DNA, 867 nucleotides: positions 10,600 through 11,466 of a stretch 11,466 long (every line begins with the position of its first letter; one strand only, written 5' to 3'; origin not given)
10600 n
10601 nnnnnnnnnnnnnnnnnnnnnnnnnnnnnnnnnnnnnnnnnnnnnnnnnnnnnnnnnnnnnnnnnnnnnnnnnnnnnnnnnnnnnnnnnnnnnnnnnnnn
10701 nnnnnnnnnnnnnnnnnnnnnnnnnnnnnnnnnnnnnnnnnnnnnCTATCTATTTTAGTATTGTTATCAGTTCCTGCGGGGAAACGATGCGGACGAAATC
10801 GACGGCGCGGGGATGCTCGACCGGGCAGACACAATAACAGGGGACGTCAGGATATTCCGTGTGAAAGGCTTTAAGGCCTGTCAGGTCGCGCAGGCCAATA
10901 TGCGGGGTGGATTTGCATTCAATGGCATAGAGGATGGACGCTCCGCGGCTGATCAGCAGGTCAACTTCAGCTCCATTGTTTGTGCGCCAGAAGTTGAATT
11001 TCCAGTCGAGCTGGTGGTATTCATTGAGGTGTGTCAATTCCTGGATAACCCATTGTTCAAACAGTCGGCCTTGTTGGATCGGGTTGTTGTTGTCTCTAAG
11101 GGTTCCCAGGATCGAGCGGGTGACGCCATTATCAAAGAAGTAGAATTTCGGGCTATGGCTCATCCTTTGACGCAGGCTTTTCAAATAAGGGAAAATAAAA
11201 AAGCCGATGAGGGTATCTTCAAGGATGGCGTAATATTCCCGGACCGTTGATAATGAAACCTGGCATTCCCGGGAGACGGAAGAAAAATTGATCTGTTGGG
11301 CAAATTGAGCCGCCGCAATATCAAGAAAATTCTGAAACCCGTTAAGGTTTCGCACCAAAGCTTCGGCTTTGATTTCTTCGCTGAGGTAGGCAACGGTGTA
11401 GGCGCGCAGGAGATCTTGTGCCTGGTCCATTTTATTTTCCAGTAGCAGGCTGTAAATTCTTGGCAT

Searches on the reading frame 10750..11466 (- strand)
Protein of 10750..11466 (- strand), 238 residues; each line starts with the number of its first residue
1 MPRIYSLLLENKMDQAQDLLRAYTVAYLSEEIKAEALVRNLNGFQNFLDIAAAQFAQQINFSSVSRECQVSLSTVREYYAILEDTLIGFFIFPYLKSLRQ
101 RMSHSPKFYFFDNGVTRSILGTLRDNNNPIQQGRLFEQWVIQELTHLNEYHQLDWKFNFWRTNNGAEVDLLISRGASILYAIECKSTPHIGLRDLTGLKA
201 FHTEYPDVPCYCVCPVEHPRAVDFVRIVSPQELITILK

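Call 3: search_protein_families(library=pfam, proteins=[window:10750-11466:-], max_evalue=0.01)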
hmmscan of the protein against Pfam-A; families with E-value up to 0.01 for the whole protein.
window:10750-11466:- (238 aa): 1 family
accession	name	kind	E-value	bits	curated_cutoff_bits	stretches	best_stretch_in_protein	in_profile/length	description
PF13635.12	DUF4143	-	4.4e-34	118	28.1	1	31-186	3-159/160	Domain of unknown function (DUF4143)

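Call 4: search_protein_families(library=ncbifam, proteins=[window:10750-11466:-], max_evalue=0.01)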
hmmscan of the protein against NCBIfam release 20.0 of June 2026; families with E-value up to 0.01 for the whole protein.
window:10750-11466:- (238 aa): 0 families
